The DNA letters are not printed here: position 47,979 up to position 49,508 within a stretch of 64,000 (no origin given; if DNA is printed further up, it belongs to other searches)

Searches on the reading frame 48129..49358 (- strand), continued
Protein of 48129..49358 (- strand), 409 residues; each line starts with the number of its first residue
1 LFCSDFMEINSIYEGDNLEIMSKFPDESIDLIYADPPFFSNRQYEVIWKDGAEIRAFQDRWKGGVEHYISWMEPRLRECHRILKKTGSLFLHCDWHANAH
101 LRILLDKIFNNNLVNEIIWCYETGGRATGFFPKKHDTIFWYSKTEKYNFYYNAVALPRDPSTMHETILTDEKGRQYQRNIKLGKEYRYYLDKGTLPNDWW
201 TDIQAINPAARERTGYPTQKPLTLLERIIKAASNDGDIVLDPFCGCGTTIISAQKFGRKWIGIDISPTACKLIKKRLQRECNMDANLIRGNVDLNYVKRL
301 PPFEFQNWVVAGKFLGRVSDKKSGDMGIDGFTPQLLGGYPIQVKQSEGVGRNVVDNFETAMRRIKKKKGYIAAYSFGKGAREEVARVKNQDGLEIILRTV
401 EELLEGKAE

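Call 6: find_homologous_proteins(query=window:48129-49358:-)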
Query window:48129-49358:- (409 aa): 7999 proteins with E <= 0.001 among 8000 candidates; the best 120 are listed.
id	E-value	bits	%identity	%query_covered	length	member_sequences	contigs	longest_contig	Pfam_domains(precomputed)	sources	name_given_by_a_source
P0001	2.9e-278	941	99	99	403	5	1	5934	PF13847.13,PF13649.13,PF08241.19,PF01555.25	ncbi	-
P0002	6.2e-223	758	76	99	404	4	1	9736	PF13847.13,PF13649.13,PF01555.25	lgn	-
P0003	3.4e-222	756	75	99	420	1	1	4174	PF13847.13,PF04471.19,PF01555.25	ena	-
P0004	1.4e-214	731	74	99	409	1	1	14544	PF04471.19,PF01555.25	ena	-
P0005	2.7e-214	730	75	99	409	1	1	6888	PF04471.19,PF01555.25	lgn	-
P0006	8.5e-213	725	74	99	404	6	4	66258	PF04471.19,PF01555.25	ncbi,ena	-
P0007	6.6e-204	696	71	98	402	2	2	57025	PF13847.13,PF04471.19,PF01555.25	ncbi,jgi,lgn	jgi:DNA modification methylase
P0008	1.8e-195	668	72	99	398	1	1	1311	PF13847.13,PF13649.13,PF04471.19,PF08241.19,PF01555.25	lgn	-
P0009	5.3e-194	663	68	99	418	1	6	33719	PF13649.13,PF01555.25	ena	-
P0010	2.1e-193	661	68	99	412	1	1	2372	PF13649.13,PF04471.19,PF01555.25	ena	-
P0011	8.2e-193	659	73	99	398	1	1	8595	PF13847.13,PF13649.13,PF01555.25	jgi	-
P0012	1.4e-192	658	73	99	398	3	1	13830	PF13847.13,PF13649.13,PF04471.19,PF08241.19,PF01555.25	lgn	-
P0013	5.4e-192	656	71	99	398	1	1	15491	PF13847.13,PF13649.13,PF08241.19,PF01555.25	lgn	-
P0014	7.9e-192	656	68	99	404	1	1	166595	PF13847.13,PF13649.13,PF08241.19,PF01555.25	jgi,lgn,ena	-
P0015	1.6e-191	655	68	99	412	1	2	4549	PF01555.25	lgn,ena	-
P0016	2.9e-190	651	67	99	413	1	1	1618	PF13847.13,PF13649.13,PF04471.19,PF01555.25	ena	-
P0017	6.1e-187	640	69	99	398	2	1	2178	PF01555.25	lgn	-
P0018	4.6e-186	637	68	99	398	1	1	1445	PF04471.19,PF01555.25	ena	-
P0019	1.4e-185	635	68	99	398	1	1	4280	PF13847.13,PF13649.13,PF04471.19,PF08241.19,PF01555.25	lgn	-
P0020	1.4e-184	632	66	99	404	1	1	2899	PF04471.19,PF01555.25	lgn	-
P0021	1.7e-183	628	68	99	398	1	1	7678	PF04471.19,PF01555.25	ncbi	-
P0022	1.4e-181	622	67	99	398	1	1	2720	PF01555.25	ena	-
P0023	2.8e-181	621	67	99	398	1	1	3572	PF13847.13,PF04471.19,PF01555.25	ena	-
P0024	3.0e-180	618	66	99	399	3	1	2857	PF04471.19,PF01555.25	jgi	-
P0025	5.2e-179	614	66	99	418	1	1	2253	PF13649.13,PF04471.19,PF01555.25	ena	-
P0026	1.2e-178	612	66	99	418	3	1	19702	PF01555.25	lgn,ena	-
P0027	1.3e-178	612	66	99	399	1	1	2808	PF13649.13,PF04471.19,PF01555.25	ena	-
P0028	6.5e-178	610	66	99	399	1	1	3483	PF13649.13,PF04471.19,PF01555.25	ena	-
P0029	6.6e-178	610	66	99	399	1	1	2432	PF13649.13,PF04471.19,PF01555.25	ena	-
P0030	1.0e-177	609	67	99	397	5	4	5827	PF13847.13,PF13649.13,PF04471.19,PF08241.19,PF01555.25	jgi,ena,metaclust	metaclust:\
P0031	3.7e-176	604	65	99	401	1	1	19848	PF13847.13,PF13649.13,PF01170.25,PF04471.19,PF01555.25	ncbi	-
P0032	4.0e-176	604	66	99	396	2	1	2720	PF13847.13,PF13649.13,PF04471.19,PF08241.19,PF01555.25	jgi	-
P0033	4.3e-176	604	65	99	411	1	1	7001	PF13847.13,PF04471.19,PF01555.25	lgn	-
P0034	5.9e-176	604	65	99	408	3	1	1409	PF13847.13,PF08241.19,PF01555.25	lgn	-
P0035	7.7e-176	603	66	99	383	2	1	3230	PF13847.13,PF13649.13,PF08241.19,PF01555.25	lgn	-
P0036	7.1e-175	600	63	99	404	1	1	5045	PF13847.13,PF04471.19,PF01555.25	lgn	-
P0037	8.2e-175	600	63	99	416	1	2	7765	PF13847.13,PF04471.19,PF01555.25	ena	-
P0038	2.4e-173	595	65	99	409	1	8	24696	PF13847.13,PF13649.13,PF01555.25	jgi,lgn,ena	jgi:DNA modification methylase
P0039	3.0e-173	595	65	99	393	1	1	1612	PF13847.13,PF13649.13,PF08241.19,PF01555.25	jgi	-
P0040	3.3e-173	595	59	99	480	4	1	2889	PF13847.13,PF04471.19,PF01555.25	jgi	-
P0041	3.5e-173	594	60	99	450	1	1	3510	PF13847.13,PF13649.13,PF01555.25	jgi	jgi:DNA modification methylase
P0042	8.7e-173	593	67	99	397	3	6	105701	PF13847.13,PF13649.13,PF08241.19,PF01555.25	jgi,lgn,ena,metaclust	metaclust:\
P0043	6.1e-172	590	64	99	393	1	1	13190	PF13847.13,PF13649.13,PF08241.19,PF01555.25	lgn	-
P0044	3.6e-171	588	64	99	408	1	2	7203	PF13847.13,PF13649.13,PF04471.19,PF08241.19,PF01555.25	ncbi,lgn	-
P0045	5.7e-170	584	59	99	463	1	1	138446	PF13847.13,PF13649.13,PF01555.25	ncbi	-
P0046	1.6e-169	582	63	98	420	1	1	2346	PF04471.19,PF01555.25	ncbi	-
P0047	2.0e-169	582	58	99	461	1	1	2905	PF04471.19,PF01555.25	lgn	-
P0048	2.4e-169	582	58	99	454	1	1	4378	PF04471.19,PF01555.25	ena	-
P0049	7.5e-169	580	58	99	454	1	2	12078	PF04471.19,PF01555.25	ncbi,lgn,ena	-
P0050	8.4e-169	580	58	99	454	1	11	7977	PF04471.19,PF01555.25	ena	-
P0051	1.5e-168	579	58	99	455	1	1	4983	PF13847.13,PF13649.13,PF01555.25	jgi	jgi:DNA modification methylase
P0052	2.1e-168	579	57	99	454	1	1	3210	PF04471.19,PF01555.25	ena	-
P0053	4.7e-168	578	59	99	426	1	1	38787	PF04471.19,PF01555.25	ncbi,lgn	-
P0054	1.1e-167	576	64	99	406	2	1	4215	PF13847.13,PF13649.13,PF04471.19,PF01555.25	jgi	jgi:DNA modification methylase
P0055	1.5e-167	576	62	99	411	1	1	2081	PF13649.13,PF04471.19,PF01555.25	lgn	-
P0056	1.7e-167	576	57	99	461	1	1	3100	PF04471.19,PF01555.25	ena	-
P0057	2.0e-167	575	62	100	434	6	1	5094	PF04471.19,PF01555.25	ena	-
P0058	2.1e-167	575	62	99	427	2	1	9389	PF13847.13,PF01555.25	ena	-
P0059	2.4e-167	575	57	99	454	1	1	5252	PF04471.19,PF01555.25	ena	-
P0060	2.9e-167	575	62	99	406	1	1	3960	PF13649.13,PF04471.19,PF01555.25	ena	-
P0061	3.4e-167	575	58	99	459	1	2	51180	PF13847.13,PF13649.13,PF09445.17,PF04471.19,PF01555.25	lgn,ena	-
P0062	4.1e-167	574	63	99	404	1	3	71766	PF13847.13,PF13649.13,PF01555.25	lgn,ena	-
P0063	4.2e-167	574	63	99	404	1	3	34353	PF13847.13,PF13649.13,PF01555.25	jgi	-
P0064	5.8e-167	574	64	99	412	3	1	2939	PF13847.13,PF13649.13,PF04471.19,PF01555.25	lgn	-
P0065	1.0e-166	573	61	99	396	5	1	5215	PF13847.13,PF13649.13,PF04471.19,PF01555.25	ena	-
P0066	3.0e-166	572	58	99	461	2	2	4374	PF13847.13,PF04471.19,PF01555.25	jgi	-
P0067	4.9e-166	571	57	99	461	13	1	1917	PF13847.13,PF13649.13,PF04471.19,PF01555.25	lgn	-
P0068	4.9e-166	571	63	99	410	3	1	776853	PF13847.13,PF13649.13,PF04471.19,PF08241.19,PF01555.25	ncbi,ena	-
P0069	1.2e-165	570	57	99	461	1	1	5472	PF13847.13,PF13649.13,PF04471.19,PF01555.25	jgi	-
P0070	2.1e-165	569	64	99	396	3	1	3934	PF13847.13,PF13649.13,PF01555.25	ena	-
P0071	3.5e-165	568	63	99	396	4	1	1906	PF13847.13,PF01555.25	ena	-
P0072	6.6e-165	567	61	99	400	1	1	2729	PF13847.13,PF13649.13,PF04471.19,PF01555.25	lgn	-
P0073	8.7e-165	567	57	99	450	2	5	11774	PF01555.25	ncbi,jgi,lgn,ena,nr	ncbi:MAG TPA: DNA methyltransferase [Candidatus Nanoarchaeia archaeon]|nr:DNA methyltransferase [Can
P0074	1.2e-164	566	57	99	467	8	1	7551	PF13847.13,PF13649.13,PF04471.19,PF01555.25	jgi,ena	-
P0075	1.5e-164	566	58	99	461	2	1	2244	PF13847.13,PF04471.19,PF01555.25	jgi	-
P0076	2.1e-164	566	57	99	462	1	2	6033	PF13847.13,PF01555.25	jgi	-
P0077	4.5e-164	564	63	99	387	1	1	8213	PF13847.13,PF13649.13,PF04471.19,PF08241.19,PF01555.25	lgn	-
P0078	5.1e-164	564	56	99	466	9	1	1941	PF04471.19,PF01555.25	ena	-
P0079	6.2e-164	564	58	99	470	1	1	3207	PF04471.19,PF01555.25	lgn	-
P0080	8.7e-164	564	56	99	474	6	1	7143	PF13847.13,PF13649.13,PF04471.19,PF01555.25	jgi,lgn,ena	-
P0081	1.2e-163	563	63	99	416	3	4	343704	PF04471.19,PF01555.25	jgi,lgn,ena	jgi:DNA modification methylase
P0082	1.3e-163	563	61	99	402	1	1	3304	PF13847.13,PF04471.19,PF01555.25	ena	-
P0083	1.9e-163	562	59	99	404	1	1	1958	PF13847.13,PF13649.13,PF04471.19,PF01555.25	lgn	-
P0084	2.0e-163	562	57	99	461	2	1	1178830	PF13847.13,PF13649.13,PF01555.25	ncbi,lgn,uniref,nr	ncbi:MAG: Type III restriction-modification system methylation subunit [Candidatus Fermentimicrarcha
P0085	2.2e-163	562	57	99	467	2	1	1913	PF13847.13,PF13649.13,PF04471.19,PF01555.25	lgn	-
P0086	4.6e-163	561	57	99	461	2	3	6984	PF13847.13,PF13649.13,PF04471.19,PF01555.25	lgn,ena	-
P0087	5.5e-163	561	57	99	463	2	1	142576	PF13847.13,PF04471.19,PF01555.25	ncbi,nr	ncbi:MAG: restriction endonuclease [Candidatus Micrarchaeales archaeon]|nr:restriction endonuclease 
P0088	8.0e-163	560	60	99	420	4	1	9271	PF13847.13,PF04471.19,PF01555.25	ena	-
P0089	8.4e-163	560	57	99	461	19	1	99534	PF13847.13,PF13649.13,PF01555.25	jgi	jgi:DNA modification methylase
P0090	1.1e-162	560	61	100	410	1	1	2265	PF04471.19,PF01555.25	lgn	-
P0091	1.2e-162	560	61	99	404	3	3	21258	PF13847.13,PF13649.13,PF04471.19,PF01555.25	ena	-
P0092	1.9e-162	559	61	99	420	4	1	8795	PF04471.19,PF01555.25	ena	-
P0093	3.0e-162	558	57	99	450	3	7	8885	PF13847.13,PF13649.13,PF01555.25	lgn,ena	-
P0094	6.3e-162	557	62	97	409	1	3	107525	PF13847.13,PF13649.13,PF04471.19,PF08241.19,PF01555.25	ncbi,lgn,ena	-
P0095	6.9e-162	557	60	97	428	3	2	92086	PF01555.25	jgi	-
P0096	7.4e-162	557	60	99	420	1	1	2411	PF13847.13,PF04471.19,PF01555.25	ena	-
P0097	1.0e-161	557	56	99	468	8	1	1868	PF13847.13,PF01555.25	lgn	-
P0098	1.2e-161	556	61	99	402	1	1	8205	PF13847.13,PF04471.19,PF01555.25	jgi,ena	-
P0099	1.3e-161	556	57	99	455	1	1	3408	PF04471.19,PF01555.25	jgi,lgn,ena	-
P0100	1.4e-161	556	57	99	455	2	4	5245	PF13847.13,PF13649.13,PF04471.19,PF08241.19,PF01555.25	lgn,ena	-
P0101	1.5e-161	556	56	99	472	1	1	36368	PF13847.13,PF13649.13,PF08241.19,PF01555.25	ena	-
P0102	2.5e-161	555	60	99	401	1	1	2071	PF04471.19,PF01555.25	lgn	-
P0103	2.5e-161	555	55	99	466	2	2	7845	PF13847.13,PF04471.19,PF01555.25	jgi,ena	-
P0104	2.7e-161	555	60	99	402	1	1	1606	PF13847.13,PF04471.19,PF01555.25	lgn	-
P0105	2.7e-161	555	64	94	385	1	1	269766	PF13847.13,PF01555.25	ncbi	ncbi:MAG: site-specific DNA-methyltransferase [Candidatus Diapherotrites archaeon]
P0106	3.1e-161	555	56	99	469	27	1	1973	PF13847.13,PF04471.19,PF01555.25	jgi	-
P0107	5.1e-161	554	61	93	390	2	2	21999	PF04471.19,PF01555.25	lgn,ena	-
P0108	6.1e-161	554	61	99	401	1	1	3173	PF13847.13,PF04471.19,PF01555.25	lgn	-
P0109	6.9e-161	554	60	99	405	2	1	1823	PF13847.13,PF13649.13,PF04471.19,PF01555.25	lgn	-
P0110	7.2e-161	554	62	99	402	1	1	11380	PF04471.19,PF01555.25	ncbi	-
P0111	8.2e-161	554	61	99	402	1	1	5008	PF04471.19,PF01555.25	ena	-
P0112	8.8e-161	554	60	99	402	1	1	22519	PF04471.19,PF01555.25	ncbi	-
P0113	1.6e-160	553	55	99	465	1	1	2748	PF13847.13,PF04471.19,PF01555.25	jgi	jgi:DNA modification methylase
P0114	1.8e-160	553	56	100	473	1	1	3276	PF13847.13,PF13649.13,PF04471.19,PF01555.25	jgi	jgi:DNA modification methylase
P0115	1.8e-160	553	56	100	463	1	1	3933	PF13847.13,PF04471.19,PF01555.25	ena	-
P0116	2.0e-160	552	56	99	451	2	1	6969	PF13847.13,PF04471.19,PF01555.25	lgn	-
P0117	3.9e-160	551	53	99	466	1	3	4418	PF04471.19,PF01555.25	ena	-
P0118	4.1e-160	551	55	99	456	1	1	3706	PF13847.13,PF01555.25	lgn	-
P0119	6.3e-160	551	56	99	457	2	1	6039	PF04471.19,PF01555.25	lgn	-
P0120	1.6e-159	549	60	99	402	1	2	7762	PF04471.19,PF01555.25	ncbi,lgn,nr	ncbi:hypothetical protein FJZ53_04630 [Candidatus Woesearchaeota archaeon]|nr:hypothetical protein [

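Call 10: search_protein_families(library=padloc, proteins=[window:48129-49340:-], max_evalue=0.1)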
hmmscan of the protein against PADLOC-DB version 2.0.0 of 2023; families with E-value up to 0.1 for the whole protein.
window:48129-49340:- (403 aa): 87 families (the best 25 are shown)
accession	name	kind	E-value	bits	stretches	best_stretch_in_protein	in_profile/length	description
PDLC03339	MTase_II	-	7.3e-77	256.8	1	1-338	1-330/399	Type II methyltransferase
PDLC03300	MTase_II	-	5.9e-58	194.3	1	4-289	12-294/302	Type II methyltransferase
PDLC03371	MTase_II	-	1.5e-51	173.4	1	2-274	9-255/260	Type II methyltransferase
PDLC03299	MTase_II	-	8.1e-48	161.4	1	5-288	16-274/296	Type II methyltransferase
PDLC03633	MTase_III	-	1.1e-41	141.3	1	22-276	99-361/616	Type III methyltransferase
PDLC03216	MTase_II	-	1.9e-41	140.3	2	2-149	10-162/364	Type II methyltransferase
PDLC03354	MTase_II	-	1.3e-39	134.4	2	191-275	308-386/425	Type II methyltransferase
PDLC03265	MTase_II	-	6e-37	125.8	2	6-145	27-156/333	Type II methyltransferase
PDLC03320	MTase_II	-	6.3e-37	125.3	1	6-275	35-278/289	Type II methyltransferase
PDLC03738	oMTase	-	4.8e-35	119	2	3-152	20-175/376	orphan methyltransferase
PDLC03635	MTase_III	-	1.5e-33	114.4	2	20-167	238-379/708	Type III methyltransferase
PDLC03387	MTase_II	-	7.5e-33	111.9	2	125-278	162-282/289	Type II methyltransferase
PDLC03353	MTase_II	-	2.9e-32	110.3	1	2-273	8-252/260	Type II methyltransferase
PDLC03238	MTase_II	-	2.9e-32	110.2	1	4-274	124-366/428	Type II methyltransferase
PDLC03636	MTase_III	-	2.3e-30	103.9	2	186-274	311-408/575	Type III methyltransferase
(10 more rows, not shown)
